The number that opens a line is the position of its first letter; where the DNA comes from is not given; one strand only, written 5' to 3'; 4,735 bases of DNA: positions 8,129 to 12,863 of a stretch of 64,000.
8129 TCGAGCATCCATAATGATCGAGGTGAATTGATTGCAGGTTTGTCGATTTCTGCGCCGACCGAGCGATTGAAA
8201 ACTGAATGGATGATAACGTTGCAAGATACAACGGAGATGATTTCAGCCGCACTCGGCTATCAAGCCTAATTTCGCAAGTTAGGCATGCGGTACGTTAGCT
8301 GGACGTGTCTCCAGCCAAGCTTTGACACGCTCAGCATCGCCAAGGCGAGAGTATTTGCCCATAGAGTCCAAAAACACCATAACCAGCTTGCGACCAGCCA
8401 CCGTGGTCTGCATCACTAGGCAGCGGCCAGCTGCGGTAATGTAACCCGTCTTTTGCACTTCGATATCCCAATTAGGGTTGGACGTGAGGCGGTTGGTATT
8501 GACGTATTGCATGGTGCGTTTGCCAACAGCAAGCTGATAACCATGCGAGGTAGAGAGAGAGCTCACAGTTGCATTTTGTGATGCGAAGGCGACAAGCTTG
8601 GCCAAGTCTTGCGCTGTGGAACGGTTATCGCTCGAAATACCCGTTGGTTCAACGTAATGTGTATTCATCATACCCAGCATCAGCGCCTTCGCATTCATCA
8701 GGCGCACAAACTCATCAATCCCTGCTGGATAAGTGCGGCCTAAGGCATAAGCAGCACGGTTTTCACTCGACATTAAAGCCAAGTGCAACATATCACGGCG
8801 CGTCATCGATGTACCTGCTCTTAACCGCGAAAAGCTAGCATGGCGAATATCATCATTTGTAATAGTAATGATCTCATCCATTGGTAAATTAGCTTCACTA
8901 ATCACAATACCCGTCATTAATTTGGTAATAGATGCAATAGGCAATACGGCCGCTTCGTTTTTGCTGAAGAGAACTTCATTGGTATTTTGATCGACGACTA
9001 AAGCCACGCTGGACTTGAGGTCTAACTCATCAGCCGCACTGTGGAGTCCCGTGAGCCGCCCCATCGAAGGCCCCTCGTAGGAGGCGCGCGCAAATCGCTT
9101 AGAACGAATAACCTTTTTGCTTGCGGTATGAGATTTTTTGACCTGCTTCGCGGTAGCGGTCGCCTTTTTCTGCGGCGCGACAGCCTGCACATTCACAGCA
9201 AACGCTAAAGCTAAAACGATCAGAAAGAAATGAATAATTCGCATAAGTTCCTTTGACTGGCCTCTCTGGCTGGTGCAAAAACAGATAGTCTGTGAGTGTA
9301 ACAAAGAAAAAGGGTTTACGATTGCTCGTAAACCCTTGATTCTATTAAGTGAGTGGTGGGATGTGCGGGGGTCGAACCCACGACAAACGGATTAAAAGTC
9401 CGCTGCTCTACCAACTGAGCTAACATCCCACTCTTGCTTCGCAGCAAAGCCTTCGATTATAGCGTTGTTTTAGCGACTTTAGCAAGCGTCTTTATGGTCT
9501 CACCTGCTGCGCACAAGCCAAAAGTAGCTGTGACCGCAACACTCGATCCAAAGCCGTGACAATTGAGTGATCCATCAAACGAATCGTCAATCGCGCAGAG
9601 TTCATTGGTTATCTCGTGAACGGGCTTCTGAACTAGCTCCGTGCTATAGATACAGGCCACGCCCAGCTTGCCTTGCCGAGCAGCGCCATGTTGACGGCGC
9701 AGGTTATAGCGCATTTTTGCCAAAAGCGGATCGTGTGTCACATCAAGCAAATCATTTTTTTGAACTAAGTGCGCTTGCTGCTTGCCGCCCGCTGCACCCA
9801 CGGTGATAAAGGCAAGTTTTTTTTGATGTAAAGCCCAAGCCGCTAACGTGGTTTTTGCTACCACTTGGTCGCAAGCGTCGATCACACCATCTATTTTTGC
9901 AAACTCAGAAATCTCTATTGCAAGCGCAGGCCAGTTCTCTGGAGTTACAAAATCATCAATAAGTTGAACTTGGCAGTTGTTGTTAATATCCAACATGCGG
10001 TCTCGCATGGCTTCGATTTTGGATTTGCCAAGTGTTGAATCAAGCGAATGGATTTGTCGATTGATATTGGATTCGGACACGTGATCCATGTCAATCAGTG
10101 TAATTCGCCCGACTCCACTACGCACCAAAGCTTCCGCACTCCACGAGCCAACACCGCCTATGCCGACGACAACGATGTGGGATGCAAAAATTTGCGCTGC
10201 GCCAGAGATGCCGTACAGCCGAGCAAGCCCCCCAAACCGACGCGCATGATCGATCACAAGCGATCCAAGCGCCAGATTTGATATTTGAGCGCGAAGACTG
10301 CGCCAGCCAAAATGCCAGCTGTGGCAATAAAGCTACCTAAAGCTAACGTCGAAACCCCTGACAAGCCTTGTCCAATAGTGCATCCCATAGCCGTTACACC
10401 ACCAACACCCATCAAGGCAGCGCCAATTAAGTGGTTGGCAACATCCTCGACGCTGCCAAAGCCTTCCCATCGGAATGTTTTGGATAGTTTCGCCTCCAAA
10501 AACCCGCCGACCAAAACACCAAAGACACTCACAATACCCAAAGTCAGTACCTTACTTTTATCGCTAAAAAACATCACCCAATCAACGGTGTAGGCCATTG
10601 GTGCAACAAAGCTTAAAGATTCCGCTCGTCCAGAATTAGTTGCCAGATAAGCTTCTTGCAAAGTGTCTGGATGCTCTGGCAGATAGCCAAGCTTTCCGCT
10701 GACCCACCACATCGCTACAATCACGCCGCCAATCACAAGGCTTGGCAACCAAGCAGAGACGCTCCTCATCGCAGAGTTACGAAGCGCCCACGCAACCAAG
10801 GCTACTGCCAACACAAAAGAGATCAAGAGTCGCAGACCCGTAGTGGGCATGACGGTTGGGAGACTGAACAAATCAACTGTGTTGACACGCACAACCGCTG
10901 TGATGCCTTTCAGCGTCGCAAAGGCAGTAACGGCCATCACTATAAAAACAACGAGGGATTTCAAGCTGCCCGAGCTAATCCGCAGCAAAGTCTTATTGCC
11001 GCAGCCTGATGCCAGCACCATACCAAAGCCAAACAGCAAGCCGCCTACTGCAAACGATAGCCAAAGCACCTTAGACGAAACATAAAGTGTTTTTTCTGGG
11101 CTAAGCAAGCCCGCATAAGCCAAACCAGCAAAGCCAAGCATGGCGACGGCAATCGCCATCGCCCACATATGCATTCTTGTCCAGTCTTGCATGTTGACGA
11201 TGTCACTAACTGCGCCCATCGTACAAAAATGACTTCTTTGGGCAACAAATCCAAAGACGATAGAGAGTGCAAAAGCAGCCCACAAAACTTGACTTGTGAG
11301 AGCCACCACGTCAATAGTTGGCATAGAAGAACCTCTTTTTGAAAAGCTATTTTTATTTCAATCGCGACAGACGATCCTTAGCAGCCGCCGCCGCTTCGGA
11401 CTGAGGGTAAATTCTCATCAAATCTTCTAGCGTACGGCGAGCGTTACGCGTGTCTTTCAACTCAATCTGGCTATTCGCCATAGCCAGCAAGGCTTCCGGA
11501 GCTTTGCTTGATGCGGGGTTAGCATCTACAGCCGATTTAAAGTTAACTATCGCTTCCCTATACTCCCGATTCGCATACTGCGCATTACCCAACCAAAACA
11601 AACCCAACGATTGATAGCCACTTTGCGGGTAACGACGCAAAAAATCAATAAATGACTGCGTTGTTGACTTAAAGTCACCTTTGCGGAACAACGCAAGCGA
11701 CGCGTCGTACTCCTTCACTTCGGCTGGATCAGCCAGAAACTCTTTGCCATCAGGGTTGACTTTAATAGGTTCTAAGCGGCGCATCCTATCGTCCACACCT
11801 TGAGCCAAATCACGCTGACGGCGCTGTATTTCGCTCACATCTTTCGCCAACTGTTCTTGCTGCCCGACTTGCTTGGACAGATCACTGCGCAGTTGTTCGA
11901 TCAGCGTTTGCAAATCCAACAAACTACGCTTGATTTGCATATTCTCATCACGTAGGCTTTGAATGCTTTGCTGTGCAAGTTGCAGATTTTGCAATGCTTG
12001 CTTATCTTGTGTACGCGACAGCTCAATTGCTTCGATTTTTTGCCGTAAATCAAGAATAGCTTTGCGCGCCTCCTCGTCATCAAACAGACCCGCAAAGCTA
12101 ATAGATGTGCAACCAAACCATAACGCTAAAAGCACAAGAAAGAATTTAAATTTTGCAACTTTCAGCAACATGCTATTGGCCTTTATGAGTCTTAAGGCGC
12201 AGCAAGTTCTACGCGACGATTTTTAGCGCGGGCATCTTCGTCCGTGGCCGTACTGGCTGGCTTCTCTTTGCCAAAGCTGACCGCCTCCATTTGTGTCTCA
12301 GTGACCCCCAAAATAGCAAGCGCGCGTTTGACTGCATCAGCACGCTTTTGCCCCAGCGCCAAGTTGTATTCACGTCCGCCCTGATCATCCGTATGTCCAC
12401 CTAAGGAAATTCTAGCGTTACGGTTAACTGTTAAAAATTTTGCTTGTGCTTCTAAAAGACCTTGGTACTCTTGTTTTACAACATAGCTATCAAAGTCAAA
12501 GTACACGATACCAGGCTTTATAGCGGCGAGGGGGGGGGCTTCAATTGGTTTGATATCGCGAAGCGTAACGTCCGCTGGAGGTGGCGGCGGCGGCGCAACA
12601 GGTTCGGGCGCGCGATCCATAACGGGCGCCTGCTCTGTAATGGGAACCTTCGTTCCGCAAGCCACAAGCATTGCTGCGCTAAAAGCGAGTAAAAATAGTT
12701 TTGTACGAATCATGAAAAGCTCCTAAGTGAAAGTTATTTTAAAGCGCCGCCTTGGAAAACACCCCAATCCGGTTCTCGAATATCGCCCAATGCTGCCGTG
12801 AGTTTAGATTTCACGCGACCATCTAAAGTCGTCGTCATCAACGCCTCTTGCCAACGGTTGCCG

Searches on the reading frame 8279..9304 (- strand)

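Call 14: search_protein_families(library=pfam, proteins=[window:8279-9304:-], max_evalue=0.0001)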
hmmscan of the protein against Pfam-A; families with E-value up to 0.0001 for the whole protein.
window:8279-9304:- (341 aa): 2 families
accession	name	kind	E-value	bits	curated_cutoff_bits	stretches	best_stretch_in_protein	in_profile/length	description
PF00768.25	Peptidase_S11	-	2.9e-55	187.8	27.6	1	91-314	5-237/239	D-alanyl-D-alanine carboxypeptidase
PF13354.11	Beta-lactamase2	-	2.4e-09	37.3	22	1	102-251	3-156/214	Beta-lactamase enzyme family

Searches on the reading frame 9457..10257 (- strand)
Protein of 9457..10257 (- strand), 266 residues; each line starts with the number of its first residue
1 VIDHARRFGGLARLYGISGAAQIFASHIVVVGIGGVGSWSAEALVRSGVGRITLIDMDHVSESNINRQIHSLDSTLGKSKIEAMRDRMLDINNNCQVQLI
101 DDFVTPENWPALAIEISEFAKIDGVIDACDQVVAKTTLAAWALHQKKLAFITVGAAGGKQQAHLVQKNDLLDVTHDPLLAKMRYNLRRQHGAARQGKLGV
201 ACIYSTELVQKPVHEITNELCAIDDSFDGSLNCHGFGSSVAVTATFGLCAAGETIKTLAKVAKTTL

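Call 14: search_protein_families(library=pfam, proteins=[window:9457-10257:-], max_evalue=0.0001)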
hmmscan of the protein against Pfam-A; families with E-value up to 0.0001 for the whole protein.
window:9457-10257:- (266 aa): 1 family
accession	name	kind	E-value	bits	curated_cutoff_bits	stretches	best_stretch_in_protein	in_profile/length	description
PF00899.27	ThiF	-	2.8e-35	122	28.1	1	14-262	9-206/238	ThiF family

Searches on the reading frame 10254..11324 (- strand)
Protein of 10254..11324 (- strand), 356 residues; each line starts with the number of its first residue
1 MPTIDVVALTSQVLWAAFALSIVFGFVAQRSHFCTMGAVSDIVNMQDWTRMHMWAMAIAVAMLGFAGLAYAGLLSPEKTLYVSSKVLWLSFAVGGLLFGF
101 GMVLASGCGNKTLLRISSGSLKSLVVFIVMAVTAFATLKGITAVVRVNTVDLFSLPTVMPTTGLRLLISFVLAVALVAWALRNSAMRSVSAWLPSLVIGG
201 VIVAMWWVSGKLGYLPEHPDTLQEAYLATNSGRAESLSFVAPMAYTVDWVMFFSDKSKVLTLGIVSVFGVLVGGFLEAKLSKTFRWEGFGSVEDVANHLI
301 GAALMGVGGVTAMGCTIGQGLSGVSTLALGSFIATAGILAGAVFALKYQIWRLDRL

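Call 14: search_protein_families(library=pfam, proteins=[window:10254-11324:-], max_evalue=0.0001)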
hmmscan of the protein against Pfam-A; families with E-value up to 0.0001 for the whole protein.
window:10254-11324:- (356 aa): 1 family
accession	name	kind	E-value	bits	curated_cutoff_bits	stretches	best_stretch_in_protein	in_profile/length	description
PF04143.19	Sulf_transp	-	1.2e-59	202.9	27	1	30-343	1-309/310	Sulphur transport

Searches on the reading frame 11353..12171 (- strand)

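Call 14: search_protein_families(library=pfam, proteins=[window:11353-12171:-], max_evalue=0.0001)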
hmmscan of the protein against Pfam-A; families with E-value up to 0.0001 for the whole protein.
window:11353-12171:- (272 aa): 5 families
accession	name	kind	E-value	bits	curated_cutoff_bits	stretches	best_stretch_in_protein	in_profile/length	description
PF13174.12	TPR_6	-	3.1e-11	43.6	26.3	1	226-258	1-33/33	Tetratricopeptide repeat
PF07719.23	TPR_2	-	7.5e-08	32.4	27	0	190-220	3-33/34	Tetratricopeptide repeat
PF14559.12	TPR_19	-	1.4e-07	32.1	25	1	200-267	3-67/68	Tetratricopeptide repeat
PF13525.12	YfiO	-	1.6e-06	28.5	25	1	155-272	9-137/203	Outer membrane lipoprotein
PF13428.12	TPR_14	-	5.8e-06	26.9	23.5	0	225-262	1-38/44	Tetratricopeptide repeat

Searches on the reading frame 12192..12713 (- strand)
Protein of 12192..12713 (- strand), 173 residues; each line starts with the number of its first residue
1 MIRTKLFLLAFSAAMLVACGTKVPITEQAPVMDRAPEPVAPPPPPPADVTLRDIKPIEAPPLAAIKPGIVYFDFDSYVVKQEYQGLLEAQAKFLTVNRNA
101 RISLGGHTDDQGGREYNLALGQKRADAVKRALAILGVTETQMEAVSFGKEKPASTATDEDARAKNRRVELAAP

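Call 14: search_protein_families(library=pfam, proteins=[window:12192-12713:-], max_evalue=0.0001)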
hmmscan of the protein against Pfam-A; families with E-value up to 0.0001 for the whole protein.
window:12192-12713:- (173 aa): 1 family
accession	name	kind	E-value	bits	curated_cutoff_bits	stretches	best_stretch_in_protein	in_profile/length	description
PF00691.25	OmpA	-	1.4e-21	77.1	27.2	1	71-166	1-98/98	OmpA family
